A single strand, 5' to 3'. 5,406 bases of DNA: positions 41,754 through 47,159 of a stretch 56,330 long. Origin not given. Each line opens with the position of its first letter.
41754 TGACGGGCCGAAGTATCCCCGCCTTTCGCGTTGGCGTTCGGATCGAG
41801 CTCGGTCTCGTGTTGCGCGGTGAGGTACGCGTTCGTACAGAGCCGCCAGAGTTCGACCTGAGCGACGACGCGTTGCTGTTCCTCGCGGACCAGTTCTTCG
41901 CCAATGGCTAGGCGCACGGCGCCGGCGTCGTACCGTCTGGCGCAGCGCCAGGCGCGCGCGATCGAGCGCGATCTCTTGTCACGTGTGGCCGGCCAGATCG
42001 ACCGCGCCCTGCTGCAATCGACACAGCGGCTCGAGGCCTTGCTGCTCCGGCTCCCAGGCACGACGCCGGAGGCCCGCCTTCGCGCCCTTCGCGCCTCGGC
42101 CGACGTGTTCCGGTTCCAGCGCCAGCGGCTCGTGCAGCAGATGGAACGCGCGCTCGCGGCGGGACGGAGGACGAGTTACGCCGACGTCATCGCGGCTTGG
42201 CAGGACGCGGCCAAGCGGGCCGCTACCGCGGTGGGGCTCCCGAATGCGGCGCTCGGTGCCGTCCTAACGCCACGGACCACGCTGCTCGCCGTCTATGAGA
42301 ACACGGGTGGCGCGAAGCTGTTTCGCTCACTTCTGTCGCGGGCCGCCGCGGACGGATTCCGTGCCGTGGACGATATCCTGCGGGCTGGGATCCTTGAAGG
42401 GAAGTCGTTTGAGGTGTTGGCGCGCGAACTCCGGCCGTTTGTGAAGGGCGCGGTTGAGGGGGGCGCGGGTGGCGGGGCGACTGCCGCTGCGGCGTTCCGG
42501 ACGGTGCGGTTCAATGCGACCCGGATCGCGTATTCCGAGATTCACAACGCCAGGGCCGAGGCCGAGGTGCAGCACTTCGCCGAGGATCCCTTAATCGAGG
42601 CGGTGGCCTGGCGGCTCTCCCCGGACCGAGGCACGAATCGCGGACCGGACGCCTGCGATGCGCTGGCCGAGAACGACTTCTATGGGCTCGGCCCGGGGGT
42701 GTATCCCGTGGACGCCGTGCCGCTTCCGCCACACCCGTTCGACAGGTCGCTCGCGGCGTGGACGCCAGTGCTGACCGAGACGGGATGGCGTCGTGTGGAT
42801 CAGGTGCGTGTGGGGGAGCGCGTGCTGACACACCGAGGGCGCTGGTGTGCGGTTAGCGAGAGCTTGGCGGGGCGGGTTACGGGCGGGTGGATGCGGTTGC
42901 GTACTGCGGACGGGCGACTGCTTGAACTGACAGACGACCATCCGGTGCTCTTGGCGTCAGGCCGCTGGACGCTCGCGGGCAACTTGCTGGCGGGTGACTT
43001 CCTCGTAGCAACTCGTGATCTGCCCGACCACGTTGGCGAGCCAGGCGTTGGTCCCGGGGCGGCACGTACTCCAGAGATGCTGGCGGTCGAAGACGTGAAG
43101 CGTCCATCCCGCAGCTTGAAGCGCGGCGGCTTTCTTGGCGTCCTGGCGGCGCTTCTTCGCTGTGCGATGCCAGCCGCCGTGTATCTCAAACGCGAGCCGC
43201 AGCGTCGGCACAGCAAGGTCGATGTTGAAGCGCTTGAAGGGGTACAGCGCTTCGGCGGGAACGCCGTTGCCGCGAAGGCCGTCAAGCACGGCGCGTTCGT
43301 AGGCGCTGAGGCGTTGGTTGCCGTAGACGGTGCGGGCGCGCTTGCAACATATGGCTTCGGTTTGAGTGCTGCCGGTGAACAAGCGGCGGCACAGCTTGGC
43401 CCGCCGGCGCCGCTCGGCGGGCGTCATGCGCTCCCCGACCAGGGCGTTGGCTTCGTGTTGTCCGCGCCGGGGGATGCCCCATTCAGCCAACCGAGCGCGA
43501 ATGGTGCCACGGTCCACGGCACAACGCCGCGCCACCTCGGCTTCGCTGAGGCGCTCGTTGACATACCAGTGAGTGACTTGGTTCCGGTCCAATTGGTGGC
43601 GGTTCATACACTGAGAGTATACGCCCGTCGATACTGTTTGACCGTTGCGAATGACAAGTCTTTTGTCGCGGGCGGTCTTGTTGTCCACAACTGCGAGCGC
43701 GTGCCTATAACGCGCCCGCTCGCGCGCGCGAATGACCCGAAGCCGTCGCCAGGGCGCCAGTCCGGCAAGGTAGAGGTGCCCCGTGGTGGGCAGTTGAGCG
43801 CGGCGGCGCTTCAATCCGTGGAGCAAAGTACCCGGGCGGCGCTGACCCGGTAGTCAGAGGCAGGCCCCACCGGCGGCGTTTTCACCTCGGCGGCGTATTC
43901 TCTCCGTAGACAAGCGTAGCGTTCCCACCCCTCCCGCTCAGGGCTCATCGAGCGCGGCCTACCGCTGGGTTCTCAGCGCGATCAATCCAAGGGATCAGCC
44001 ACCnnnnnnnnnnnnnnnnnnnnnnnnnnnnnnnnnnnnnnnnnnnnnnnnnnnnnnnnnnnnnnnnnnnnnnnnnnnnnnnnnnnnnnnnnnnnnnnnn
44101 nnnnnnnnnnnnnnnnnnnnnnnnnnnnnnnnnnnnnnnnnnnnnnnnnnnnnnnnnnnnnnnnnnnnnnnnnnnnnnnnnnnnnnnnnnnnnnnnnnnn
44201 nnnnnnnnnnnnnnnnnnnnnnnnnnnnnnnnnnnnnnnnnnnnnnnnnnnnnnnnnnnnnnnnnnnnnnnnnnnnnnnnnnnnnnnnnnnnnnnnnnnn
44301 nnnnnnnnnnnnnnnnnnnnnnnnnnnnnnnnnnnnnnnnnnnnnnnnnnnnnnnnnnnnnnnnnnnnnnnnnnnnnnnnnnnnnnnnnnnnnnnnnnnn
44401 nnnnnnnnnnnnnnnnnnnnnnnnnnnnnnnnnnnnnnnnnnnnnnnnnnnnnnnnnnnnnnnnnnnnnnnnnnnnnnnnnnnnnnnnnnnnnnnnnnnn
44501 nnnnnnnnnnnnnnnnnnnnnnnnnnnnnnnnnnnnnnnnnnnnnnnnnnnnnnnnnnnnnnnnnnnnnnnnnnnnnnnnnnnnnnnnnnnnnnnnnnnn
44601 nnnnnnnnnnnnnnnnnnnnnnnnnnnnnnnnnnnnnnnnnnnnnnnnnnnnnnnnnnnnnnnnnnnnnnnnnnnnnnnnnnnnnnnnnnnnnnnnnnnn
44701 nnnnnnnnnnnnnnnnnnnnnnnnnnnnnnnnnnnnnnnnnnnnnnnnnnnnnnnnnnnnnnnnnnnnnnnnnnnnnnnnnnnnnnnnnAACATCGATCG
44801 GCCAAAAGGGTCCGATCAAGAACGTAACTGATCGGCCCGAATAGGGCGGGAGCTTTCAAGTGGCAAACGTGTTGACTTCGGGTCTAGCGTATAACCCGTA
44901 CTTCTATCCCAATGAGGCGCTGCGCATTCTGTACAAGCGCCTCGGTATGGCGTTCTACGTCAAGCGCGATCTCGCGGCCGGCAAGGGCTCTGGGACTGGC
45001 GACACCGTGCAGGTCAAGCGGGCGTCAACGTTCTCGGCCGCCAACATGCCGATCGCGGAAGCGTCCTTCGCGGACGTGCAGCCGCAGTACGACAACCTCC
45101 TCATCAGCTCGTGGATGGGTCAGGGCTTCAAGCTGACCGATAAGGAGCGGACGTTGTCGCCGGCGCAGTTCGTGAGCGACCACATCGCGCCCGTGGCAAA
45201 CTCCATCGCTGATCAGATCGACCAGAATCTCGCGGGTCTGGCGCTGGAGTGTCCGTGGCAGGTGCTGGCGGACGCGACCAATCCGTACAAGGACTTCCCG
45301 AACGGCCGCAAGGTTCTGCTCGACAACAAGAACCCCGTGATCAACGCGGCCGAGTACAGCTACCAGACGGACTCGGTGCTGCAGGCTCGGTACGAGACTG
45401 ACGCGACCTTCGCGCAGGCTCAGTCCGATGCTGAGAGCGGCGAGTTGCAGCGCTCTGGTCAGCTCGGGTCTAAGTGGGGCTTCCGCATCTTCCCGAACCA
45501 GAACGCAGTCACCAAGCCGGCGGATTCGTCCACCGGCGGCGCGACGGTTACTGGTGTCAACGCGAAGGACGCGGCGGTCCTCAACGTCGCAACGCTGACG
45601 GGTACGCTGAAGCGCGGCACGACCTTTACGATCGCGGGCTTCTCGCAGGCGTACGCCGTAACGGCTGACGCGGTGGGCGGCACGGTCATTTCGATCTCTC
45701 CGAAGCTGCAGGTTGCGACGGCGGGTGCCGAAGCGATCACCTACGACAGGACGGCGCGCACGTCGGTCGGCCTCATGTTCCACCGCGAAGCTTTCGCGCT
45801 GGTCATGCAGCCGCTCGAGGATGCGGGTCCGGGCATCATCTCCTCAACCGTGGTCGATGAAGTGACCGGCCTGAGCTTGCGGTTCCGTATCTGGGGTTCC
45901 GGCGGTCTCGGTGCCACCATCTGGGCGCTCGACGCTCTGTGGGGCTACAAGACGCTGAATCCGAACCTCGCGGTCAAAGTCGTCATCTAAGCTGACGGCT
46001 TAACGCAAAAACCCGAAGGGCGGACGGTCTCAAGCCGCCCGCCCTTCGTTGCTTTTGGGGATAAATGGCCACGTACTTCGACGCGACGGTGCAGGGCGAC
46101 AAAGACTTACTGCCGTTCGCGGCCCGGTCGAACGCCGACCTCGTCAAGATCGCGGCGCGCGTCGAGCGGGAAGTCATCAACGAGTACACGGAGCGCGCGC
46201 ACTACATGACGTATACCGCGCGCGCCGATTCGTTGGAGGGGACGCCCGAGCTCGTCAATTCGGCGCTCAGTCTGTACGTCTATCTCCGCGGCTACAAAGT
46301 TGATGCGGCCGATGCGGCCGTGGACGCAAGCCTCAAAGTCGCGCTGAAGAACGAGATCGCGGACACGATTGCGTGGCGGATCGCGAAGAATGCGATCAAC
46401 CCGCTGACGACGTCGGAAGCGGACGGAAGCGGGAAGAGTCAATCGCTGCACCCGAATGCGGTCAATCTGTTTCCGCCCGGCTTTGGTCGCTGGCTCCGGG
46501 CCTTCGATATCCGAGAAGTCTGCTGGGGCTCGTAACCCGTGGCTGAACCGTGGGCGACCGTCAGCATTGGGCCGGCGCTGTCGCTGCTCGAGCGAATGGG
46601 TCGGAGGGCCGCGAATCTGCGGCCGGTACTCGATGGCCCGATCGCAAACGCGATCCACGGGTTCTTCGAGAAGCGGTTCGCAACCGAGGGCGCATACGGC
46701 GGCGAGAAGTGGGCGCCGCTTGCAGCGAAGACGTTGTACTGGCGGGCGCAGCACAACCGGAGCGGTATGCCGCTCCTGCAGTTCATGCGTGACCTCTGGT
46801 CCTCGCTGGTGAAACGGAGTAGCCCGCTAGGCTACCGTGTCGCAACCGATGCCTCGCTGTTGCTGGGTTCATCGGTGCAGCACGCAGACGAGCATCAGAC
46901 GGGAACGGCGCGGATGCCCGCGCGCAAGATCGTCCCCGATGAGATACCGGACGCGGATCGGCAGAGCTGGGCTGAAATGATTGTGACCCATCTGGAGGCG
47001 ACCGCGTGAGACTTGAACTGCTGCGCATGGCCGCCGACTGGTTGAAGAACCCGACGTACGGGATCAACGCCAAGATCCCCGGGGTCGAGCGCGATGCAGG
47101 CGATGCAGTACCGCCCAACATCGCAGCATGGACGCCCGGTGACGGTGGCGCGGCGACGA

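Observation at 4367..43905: Recurrent 14-15 nt motif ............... upstream of nearly every operon: candidate phage-specific promoter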

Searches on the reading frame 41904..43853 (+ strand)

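Call 7: search_protein_families(library=pfam, proteins=[window:41904-43853:+], max_evalue=0.01)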
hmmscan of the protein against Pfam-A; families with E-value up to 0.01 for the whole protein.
window:41904-43853:+ (649 aa): 1 family
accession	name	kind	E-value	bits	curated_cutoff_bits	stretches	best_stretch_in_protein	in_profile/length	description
PF14890.11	Intein_splicing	-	0.00018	21.8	35.8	1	324-596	45-155/155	Intein splicing domain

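Call 75: search_protein_families(library=phrogs, proteins=[window:41904-43853:+], max_evalue=0.001)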
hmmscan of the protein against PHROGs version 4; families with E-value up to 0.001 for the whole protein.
window:41904-43853:+ (649 aa): 5 families
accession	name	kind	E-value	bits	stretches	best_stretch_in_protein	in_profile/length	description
phrog_1657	-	head and packaging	2e-17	64.5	1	153-278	161-289/337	head morphogenesis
phrog_36001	-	unknown function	1.1e-06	28.1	0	287-372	102-183/715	-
phrog_115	-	head and packaging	1.3e-06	28.9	1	155-283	210-313/665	minor head protein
phrog_17987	-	head and packaging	1e-05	24.9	1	146-283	160-274/856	head maturation protease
phrog_4728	-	head and packaging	6.8e-05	22.8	1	154-278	187-290/591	head morphogenesis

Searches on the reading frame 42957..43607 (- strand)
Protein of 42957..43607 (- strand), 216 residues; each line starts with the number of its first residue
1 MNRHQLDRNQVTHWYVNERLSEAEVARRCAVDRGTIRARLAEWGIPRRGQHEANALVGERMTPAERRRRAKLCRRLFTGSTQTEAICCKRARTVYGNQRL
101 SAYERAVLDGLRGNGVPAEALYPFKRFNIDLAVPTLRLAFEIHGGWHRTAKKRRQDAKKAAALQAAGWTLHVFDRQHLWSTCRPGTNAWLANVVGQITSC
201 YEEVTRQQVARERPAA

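Call 29: search_protein_families(library=pfam, proteins=[window:42957-43607:-], max_evalue=0.01)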
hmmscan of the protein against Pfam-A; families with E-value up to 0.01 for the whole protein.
window:42957-43607:- (216 aa): 2 families
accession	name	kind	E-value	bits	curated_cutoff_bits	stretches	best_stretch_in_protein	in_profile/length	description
PF18741.7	MTES_1575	-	2e-07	31.4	38.2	1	104-176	2-79/96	REase_MTES_1575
PF04480.18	DUF559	-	0.0018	18.6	20.6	1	122-176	39-91/109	Protein of unknown function (DUF559)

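Call 78: search_protein_families(library=phrogs, proteins=[window:42957-43607:-], max_evalue=0.001)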
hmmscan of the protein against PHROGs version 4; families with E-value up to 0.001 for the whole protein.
window:42957-43607:- (216 aa): 3 families
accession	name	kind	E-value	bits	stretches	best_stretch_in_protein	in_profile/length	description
phrog_8446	-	DNA, RNA and nucleotide metabolism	6.7e-05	23.6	1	5-54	58-107/211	HNH endonuclease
phrog_503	-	unknown function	0.00038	21.2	1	123-181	57-120/144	-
phrog_7545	-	DNA, RNA and nucleotide metabolism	0.00052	21.2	1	8-56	7-55/160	HNH endonuclease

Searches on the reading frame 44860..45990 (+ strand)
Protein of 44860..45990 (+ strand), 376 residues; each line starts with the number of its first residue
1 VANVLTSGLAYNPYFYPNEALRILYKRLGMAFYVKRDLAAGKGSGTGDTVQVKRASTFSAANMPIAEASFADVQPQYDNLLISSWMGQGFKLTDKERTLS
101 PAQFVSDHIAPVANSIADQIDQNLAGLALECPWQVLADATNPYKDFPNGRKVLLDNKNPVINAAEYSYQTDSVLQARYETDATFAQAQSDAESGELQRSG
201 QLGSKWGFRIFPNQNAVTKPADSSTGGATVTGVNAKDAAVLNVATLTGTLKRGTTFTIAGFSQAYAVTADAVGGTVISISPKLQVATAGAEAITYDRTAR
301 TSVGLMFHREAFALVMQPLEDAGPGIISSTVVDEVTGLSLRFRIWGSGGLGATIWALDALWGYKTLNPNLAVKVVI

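Call 8: search_protein_families(library=phrogs, proteins=[window:44860-45990:+], max_evalue=0.001)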
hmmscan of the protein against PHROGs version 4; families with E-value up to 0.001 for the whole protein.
window:44860-45990:+ (376 aa): 2 families
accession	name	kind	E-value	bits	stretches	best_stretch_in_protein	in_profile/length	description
phrog_283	-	head and packaging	1.3e-48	167.3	1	13-374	9-381/385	major head protein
phrog_1302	-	tail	2.3e-05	25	1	223-296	85-166/201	distal tail protein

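Call 9: find_related_loci(query=window:44860-45990:+, collection=viral_contigs, flank=10000)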
Query window:44860-45990:+ (376 aa) in viral_contigs; peptide patterns used: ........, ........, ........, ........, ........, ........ (x = any residue, [..] = any of these).
12 stretches matched a pattern; 6 encode a relative of the query (tblastn E <= 1e-3); 6 distinct loci.
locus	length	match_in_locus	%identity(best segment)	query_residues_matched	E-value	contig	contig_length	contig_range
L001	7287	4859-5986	76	1-376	0e+0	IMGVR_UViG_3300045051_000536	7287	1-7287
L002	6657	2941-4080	72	1-376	0e+0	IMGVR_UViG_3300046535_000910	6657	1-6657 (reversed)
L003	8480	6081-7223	65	1-376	7e-160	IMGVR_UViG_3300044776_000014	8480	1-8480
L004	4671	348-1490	63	1-376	2e-161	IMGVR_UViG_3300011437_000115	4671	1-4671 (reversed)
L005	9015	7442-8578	65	1-376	1e-156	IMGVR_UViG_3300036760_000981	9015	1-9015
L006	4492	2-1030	61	39-376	2e-134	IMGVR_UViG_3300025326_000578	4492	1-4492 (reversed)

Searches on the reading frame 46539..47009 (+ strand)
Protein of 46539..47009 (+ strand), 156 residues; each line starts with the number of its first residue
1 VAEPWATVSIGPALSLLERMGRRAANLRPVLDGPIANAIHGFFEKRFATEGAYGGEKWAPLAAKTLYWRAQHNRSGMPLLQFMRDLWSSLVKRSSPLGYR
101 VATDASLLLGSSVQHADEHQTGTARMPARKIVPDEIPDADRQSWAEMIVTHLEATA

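Call 27: find_encoding_contigs(protein=window:46539-47009:+, flank=10000, max_places=1)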
Protein window:46539-47009:+ (156 aa): 2 contigs read that carry it; 1 place shown.
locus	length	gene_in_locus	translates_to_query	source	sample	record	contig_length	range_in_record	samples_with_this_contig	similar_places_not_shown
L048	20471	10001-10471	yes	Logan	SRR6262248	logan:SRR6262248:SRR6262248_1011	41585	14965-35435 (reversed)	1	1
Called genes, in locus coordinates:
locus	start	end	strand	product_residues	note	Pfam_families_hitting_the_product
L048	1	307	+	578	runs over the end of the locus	-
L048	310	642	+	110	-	-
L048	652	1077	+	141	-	PF23140:Gp80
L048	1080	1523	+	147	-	-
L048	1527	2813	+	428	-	-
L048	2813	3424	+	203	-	-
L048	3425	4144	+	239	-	-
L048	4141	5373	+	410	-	-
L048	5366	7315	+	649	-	-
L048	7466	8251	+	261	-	-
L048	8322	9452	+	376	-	-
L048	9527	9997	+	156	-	-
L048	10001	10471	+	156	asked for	PF05069:Phage_tail_S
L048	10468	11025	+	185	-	-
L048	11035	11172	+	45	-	-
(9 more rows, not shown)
